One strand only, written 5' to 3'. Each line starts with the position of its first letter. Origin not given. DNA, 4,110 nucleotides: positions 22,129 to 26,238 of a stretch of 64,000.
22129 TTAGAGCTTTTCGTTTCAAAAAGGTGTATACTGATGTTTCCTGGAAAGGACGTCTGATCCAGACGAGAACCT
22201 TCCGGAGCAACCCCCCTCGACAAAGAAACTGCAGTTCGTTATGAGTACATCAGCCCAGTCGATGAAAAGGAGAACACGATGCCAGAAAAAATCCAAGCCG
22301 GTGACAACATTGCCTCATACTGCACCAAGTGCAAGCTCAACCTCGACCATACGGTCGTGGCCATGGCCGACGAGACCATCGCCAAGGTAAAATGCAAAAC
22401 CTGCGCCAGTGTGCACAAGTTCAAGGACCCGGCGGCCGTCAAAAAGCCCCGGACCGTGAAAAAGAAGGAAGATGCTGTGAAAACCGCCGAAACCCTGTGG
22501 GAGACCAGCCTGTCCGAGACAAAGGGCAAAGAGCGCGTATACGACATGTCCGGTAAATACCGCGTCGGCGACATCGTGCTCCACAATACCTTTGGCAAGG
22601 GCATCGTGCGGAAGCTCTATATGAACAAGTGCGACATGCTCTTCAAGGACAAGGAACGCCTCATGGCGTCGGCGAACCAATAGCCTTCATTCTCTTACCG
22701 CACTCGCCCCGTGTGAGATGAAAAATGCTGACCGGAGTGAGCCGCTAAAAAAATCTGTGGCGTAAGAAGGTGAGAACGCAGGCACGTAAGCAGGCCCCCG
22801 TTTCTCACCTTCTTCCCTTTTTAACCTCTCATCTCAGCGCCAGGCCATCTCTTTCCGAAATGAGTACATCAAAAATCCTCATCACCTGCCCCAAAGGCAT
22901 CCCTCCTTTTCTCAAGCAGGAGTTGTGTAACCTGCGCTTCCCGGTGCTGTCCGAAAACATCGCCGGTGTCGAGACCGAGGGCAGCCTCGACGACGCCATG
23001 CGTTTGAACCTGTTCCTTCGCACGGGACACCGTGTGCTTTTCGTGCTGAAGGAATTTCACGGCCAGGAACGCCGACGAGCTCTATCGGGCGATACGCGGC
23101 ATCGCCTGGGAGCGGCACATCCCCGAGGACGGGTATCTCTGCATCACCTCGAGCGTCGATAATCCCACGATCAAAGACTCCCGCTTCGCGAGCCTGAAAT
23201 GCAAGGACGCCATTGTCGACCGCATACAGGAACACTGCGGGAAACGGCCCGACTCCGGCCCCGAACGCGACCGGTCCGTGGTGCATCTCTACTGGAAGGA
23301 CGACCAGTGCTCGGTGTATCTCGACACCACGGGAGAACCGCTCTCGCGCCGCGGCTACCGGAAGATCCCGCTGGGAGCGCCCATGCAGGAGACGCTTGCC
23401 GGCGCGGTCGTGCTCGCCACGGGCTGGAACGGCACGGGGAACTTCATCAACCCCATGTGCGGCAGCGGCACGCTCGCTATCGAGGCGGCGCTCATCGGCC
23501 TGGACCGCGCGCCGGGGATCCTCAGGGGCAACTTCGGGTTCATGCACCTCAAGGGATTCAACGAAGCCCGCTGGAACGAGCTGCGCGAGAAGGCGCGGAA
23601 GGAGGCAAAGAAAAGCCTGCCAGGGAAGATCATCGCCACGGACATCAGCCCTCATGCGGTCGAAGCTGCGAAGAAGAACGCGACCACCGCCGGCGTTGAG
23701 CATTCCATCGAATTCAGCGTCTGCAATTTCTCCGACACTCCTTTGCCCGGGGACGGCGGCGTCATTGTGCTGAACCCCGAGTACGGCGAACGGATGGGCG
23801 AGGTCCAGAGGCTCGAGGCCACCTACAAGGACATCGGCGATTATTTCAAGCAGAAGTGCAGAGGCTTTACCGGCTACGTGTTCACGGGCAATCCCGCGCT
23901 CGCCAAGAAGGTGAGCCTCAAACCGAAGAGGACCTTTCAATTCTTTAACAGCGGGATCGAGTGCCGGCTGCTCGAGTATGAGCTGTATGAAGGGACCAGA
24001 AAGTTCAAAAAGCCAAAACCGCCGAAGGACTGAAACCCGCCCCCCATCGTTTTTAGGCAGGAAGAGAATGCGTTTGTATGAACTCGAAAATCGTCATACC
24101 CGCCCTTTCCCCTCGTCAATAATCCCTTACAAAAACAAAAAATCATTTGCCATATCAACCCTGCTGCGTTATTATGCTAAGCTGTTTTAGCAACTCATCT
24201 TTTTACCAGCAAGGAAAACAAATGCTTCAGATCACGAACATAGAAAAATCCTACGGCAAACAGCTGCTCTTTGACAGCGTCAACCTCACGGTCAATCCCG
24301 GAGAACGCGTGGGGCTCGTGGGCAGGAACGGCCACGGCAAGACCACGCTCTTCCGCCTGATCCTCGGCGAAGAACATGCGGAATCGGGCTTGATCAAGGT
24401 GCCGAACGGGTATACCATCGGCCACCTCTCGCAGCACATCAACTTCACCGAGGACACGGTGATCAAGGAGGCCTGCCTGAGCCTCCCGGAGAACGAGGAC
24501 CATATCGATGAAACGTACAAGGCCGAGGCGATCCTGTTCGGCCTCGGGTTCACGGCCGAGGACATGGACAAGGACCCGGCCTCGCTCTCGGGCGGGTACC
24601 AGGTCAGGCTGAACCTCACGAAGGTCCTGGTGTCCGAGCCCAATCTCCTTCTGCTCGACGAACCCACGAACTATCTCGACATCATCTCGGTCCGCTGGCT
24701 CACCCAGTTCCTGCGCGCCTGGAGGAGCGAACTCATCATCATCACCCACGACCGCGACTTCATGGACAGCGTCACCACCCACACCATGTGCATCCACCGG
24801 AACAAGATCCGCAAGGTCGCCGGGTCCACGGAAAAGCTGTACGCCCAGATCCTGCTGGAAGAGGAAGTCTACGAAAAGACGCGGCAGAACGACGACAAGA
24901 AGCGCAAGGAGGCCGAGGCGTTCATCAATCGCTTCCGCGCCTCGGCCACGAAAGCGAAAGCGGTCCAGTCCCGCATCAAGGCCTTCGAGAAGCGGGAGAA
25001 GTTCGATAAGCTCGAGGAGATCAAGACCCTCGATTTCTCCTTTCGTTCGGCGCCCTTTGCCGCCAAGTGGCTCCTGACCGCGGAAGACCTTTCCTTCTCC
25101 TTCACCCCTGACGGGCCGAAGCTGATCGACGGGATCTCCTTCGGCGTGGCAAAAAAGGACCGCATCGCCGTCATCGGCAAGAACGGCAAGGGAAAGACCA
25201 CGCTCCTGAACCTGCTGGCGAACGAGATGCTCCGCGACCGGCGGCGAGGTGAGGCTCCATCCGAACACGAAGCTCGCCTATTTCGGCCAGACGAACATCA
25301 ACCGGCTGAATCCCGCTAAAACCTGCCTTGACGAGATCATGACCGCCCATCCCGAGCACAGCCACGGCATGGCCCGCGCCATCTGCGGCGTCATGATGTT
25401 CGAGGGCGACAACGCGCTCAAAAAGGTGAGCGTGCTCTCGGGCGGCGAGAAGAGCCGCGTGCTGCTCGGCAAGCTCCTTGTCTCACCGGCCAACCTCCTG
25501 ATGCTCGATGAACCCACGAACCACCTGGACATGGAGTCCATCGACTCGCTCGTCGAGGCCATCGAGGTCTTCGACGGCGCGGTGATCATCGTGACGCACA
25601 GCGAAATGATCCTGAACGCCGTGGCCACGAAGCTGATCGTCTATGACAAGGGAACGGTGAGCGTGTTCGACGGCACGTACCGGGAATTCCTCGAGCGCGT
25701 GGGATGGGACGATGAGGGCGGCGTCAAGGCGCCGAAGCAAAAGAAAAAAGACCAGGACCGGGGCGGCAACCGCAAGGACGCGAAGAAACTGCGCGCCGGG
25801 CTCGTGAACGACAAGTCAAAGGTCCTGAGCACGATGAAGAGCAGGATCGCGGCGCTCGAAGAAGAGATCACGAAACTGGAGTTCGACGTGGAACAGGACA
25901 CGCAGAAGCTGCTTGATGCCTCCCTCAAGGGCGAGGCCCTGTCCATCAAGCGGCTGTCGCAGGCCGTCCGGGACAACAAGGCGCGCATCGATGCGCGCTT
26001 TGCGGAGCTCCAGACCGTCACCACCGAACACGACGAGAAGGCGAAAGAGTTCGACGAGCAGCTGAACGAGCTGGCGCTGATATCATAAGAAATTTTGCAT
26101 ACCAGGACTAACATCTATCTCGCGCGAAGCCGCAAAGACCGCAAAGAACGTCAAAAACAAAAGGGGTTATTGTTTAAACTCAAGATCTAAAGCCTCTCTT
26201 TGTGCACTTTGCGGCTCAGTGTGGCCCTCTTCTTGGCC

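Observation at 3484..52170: A superfamily of hairpin elements built from tandem heptad words, with arms that co-vary between copies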

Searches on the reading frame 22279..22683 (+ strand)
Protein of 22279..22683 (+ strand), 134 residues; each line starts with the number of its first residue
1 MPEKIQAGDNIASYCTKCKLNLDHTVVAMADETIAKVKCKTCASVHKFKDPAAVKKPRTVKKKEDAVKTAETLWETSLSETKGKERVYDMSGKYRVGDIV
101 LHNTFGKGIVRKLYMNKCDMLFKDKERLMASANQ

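Call 68: search_protein_families(library=pfam, proteins=[window:22279-22683:+], max_evalue=0.001)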
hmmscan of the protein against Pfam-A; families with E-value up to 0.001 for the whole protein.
window:22279-22683:+ (134 aa): 0 families

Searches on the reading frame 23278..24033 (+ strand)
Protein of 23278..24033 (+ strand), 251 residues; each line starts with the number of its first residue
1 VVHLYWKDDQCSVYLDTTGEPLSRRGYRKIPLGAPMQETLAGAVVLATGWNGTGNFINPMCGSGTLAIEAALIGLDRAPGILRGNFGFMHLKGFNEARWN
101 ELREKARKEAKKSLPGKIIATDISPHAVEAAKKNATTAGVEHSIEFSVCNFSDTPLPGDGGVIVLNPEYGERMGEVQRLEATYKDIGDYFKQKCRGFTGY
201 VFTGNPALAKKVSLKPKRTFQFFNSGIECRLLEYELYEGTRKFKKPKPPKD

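Call 68: search_protein_families(library=pfam, proteins=[window:23278-24033:+], max_evalue=0.001)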
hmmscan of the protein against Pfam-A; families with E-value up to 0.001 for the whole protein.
window:23278-24033:+ (251 aa): 4 families
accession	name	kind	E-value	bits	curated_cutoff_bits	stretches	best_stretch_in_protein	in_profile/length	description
PF01170.24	UPF0020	-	1.1e-44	152.9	22.3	1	25-231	1-195/197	RMKL-like, methyltransferase domain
PF13847.12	Methyltransf_31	-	7.1e-06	26.2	27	1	115-155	28-67/145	Methyltransferase domain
PF13649.12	Methyltransf_25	-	8.6e-05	23.6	27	1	111-158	16-62/97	Methyltransferase domain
PF06325.19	PrmA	-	0.00013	22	22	0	116-147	185-216/296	Ribosomal protein L11 methyltransferase (PrmA)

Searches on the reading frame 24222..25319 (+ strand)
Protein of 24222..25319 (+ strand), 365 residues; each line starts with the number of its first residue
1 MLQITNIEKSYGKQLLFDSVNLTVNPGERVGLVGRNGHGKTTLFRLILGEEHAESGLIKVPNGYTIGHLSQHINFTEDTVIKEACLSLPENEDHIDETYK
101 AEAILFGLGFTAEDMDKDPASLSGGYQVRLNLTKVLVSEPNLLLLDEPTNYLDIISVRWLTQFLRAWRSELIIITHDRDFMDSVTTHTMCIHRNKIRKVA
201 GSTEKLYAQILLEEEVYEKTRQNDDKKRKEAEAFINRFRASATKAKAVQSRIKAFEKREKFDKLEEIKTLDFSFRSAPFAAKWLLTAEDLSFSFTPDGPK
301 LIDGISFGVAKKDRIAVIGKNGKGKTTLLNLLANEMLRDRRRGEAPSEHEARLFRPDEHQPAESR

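Call 68: search_protein_families(library=pfam, proteins=[window:24222-25319:+], max_evalue=0.001)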
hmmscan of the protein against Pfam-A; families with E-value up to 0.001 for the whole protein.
window:24222-25319:+ (365 aa): 16 families
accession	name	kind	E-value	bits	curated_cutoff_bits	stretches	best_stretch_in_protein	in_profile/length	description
PF00005.33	ABC_tran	-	1.9e-35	122.9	25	2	18-150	2-137/137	ABC transporter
PF12848.13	ABC_tran_Xtn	-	7.7e-13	48.8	25.9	1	191-266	3-78/85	ABC transporter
PF13304.12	AAA_21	-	2.2e-08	35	27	0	31-47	3-19/304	AAA domain, putative AbiEii toxin, Type IV TA system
PF01926.29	MMR_HSR1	-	3.2e-06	27.7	21.9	0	29-54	1-25/113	50S ribosome-binding GTPase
PF02463.25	SMC_N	-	4e-06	26.9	40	0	137-189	156-210/220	RecF/RecN/SMC N terminal domain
PF13476.12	AAA_23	-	2.2e-05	25.7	27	0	31-47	23-39/201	AAA domain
PF13401.12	AAA_22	-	3.2e-05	24.7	27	0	32-74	10-55/130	AAA domain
PF13555.12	AAA_29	-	3.3e-05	24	27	0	307-329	17-39/61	P-loop containing region of AAA domain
PF05729.18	NACHT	-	4.7e-05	23.7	26.7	0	314-338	2-26/167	NACHT domain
PF00910.28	RNA_helicase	-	0.00014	22.7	21.5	0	316-340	2-26/105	RNA helicase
PF20720.3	nSTAND3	-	0.00016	21.8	27.2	0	312-339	17-44/155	Novel STAND NTPase 3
PF00004.35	AAA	-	0.00028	21.8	21.2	0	317-336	3-22/131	ATPase family associated with various cellular activities (AAA)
PF00931.28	NB-ARC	-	0.00039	20.2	23.5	0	29-51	20-43/248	NB-ARC domain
PF01935.23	DUF87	-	0.00048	20.7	23.2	0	314-339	25-50/220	Helicase HerA, central domain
PF03193.22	RsgA_GTPase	-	0.00048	20.4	30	0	312-335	106-129/174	RsgA GTPase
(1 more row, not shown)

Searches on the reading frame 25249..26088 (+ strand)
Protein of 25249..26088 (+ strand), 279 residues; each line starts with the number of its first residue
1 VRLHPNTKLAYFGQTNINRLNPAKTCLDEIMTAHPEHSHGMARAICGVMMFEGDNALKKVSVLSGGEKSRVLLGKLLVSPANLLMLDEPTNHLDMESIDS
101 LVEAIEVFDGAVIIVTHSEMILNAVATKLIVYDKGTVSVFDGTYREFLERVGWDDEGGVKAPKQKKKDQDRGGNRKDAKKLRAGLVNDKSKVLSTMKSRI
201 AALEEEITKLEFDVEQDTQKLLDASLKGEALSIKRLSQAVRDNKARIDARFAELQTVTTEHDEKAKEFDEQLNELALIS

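Call 68: search_protein_families(library=pfam, proteins=[window:25249-26088:+], max_evalue=0.001)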
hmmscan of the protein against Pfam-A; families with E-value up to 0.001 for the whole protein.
window:25249-26088:+ (279 aa): 3 families
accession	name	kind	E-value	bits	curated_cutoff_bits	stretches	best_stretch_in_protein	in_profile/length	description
PF00005.33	ABC_tran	-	5.4e-09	37.2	25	1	4-91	56-137/137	ABC transporter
PF13304.12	AAA_21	-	2.9e-05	24.7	27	1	70-121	245-302/304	AAA domain, putative AbiEii toxin, Type IV TA system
PF02463.25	SMC_N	-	0.00054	19.9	40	0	61-132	135-212/220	RecF/RecN/SMC N terminal domain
